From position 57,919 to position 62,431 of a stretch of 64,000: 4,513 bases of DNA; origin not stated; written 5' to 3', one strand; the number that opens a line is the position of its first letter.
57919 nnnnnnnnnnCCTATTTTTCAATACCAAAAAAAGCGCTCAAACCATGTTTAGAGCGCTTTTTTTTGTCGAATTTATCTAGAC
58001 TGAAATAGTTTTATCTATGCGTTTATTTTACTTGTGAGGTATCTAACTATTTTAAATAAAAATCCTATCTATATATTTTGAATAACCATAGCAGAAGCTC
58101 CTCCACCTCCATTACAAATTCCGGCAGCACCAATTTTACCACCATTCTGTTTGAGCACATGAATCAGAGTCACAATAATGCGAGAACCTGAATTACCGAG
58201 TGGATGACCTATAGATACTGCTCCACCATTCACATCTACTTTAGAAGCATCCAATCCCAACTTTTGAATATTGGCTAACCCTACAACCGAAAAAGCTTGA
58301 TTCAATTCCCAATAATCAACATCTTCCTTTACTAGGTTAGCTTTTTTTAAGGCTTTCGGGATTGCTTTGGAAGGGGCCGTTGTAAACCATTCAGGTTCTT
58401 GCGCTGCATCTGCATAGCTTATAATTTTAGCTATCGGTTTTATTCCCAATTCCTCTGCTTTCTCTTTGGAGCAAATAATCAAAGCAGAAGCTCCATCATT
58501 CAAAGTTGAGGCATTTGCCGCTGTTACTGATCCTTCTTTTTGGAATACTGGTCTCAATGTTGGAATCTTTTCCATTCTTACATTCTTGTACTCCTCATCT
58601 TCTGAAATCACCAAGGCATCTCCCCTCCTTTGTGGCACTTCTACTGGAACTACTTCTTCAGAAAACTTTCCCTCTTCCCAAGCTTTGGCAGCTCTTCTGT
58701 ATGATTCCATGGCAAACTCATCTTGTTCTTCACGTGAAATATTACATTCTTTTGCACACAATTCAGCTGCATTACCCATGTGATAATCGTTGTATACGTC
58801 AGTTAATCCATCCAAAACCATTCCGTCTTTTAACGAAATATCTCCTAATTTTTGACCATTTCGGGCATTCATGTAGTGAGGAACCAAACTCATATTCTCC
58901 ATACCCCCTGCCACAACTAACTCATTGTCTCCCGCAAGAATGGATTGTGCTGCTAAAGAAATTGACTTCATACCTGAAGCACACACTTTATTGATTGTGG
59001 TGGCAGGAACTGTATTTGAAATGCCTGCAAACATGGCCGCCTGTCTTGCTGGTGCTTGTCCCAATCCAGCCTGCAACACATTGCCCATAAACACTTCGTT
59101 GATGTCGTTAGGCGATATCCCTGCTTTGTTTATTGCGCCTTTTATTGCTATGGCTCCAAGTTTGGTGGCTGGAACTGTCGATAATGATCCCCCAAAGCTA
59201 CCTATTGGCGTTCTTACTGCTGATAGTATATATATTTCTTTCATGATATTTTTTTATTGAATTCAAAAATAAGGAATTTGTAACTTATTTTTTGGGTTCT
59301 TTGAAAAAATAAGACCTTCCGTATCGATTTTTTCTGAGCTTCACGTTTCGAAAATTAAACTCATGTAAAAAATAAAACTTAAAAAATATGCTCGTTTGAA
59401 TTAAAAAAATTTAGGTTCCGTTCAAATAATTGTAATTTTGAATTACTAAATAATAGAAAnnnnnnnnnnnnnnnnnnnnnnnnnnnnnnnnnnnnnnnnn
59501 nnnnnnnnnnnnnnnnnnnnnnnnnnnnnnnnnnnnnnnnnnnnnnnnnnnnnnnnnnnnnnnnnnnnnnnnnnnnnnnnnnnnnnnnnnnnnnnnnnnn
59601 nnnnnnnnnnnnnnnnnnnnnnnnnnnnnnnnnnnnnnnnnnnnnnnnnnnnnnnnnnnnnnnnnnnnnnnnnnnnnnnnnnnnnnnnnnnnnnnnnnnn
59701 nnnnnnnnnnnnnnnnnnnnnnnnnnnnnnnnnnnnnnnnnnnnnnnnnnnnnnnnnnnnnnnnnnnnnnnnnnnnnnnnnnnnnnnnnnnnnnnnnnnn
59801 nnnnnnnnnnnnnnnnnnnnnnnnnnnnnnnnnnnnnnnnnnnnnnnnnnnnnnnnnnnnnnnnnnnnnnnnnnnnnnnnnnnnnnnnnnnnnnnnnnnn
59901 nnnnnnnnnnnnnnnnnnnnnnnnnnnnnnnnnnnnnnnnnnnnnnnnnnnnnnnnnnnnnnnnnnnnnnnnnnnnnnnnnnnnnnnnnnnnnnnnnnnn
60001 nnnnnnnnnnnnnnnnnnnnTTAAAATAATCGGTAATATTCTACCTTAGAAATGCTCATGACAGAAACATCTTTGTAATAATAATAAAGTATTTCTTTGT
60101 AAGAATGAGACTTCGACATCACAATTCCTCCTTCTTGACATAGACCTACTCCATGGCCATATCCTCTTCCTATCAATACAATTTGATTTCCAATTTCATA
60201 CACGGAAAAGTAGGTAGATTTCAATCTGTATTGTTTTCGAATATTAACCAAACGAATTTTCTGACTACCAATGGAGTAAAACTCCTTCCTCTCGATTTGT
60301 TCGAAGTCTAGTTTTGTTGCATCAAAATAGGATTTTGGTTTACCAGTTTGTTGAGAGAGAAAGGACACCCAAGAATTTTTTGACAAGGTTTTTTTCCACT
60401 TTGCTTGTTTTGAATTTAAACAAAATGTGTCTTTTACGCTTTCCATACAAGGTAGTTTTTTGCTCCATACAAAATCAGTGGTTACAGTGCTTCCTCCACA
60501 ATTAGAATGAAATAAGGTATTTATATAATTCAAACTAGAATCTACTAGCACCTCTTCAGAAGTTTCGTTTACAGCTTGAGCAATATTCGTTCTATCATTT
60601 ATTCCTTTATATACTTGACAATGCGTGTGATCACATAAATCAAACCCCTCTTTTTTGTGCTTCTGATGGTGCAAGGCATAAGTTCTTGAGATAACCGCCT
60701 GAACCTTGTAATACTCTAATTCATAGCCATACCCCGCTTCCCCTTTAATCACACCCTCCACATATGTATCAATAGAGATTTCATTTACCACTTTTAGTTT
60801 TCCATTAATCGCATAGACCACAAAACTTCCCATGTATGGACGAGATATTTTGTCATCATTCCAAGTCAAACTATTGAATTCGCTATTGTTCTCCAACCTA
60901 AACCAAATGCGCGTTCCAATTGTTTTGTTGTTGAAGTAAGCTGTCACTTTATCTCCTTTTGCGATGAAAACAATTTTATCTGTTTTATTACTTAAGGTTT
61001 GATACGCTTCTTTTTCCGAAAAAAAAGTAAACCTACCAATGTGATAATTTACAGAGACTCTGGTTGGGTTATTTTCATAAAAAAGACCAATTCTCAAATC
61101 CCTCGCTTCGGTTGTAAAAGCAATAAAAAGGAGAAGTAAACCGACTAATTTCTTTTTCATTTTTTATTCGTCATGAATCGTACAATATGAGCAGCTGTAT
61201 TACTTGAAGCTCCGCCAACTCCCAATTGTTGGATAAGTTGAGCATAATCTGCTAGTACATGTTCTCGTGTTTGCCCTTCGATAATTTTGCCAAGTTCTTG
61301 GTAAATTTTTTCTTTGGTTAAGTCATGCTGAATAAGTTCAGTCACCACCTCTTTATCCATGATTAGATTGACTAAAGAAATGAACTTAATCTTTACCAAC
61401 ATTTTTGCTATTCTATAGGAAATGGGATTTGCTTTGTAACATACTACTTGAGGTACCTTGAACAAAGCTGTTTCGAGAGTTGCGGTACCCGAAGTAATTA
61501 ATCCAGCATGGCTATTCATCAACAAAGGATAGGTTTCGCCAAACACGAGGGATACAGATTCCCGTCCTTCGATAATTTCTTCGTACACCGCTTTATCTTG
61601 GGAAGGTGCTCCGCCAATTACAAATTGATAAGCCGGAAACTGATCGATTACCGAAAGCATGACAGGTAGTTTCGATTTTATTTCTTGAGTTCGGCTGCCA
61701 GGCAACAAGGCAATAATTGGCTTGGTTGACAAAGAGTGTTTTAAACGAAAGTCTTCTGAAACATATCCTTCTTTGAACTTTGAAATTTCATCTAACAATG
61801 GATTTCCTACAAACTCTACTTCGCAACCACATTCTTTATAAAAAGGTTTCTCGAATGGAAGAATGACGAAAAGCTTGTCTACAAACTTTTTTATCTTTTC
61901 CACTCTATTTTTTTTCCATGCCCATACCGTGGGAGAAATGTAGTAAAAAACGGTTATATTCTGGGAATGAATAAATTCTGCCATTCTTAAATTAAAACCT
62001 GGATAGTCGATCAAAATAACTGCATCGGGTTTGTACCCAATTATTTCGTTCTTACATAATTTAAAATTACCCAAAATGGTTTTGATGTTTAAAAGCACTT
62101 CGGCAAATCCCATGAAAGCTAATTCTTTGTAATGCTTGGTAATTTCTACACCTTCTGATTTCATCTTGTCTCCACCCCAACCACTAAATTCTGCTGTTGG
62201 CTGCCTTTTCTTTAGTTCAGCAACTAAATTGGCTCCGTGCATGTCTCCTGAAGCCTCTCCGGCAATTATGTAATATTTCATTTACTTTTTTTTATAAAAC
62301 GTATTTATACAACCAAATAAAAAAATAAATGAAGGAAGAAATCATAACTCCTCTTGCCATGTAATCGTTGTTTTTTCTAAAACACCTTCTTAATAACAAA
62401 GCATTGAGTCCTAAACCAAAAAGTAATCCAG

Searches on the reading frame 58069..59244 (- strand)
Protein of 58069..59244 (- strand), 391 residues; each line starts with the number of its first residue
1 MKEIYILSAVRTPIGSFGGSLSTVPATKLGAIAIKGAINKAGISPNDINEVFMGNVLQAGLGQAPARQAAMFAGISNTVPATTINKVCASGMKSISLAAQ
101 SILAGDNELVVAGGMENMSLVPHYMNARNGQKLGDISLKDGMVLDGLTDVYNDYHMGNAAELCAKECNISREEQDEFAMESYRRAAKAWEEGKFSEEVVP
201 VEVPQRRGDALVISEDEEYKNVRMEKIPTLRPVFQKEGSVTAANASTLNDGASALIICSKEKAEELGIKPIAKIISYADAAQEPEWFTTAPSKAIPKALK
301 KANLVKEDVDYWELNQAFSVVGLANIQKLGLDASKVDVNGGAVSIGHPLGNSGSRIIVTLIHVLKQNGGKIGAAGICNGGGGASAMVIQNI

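Call 36: search_protein_families(library=pfam, proteins=[window:58069-59244:-], max_evalue=0.001)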
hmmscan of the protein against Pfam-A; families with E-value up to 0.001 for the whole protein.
window:58069-59244:- (391 aa): 5 families
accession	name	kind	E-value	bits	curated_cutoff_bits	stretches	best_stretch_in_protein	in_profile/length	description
PF00108.29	Thiolase_N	-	8.3e-100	333.9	26.4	1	4-260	1-259/260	Thiolase, N-terminal domain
PF02803.24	Thiolase_C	-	1.4e-45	154.3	27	1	269-389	2-122/123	Thiolase, C-terminal domain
PF22691.2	Thiolase_C_1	-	1.5e-07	31.7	28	1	278-331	7-60/144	Thiolase C-terminal domain-like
PF00109.32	ketoacyl-synt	-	5.9e-06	26.5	20.8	1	80-118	166-204/252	Beta-ketoacyl synthase, N-terminal domain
PF07451.17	SpoVAD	-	0.00032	20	22.1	0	28-113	53-131/329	Stage V sporulation protein AD (SpoVAD)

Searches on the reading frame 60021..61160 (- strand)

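Call 86: search_protein_families(library=pfam, proteins=[window:60021-61160:-], max_evalue=0.0001)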
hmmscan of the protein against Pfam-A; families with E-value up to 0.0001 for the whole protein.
window:60021-61160:- (379 aa): 1 family
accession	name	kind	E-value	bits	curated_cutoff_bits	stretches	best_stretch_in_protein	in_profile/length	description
PF08486.15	SpoIID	-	5.1e-24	85.2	23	1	119-206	2-96/97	Stage II sporulation protein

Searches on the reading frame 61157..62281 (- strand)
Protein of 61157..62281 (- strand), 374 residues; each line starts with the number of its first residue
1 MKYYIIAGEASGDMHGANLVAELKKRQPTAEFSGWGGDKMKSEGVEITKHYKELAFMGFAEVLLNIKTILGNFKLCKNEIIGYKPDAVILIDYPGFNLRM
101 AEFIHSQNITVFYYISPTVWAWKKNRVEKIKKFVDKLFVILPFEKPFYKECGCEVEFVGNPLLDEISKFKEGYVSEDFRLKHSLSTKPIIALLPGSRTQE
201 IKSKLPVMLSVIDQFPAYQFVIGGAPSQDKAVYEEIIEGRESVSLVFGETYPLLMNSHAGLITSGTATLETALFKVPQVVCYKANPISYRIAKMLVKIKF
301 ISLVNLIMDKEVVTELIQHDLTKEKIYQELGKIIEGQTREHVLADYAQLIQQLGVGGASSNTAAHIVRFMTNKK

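Call 86: search_protein_families(library=pfam, proteins=[window:61157-62281:-], max_evalue=0.0001)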
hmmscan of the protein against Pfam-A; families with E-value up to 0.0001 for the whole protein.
window:61157-62281:- (374 aa): 1 family
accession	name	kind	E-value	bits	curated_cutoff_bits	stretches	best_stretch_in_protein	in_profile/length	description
PF02684.21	LpxB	-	6.8e-94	315.2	22.6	1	4-354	2-359/374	Lipid-A-disaccharide synthetase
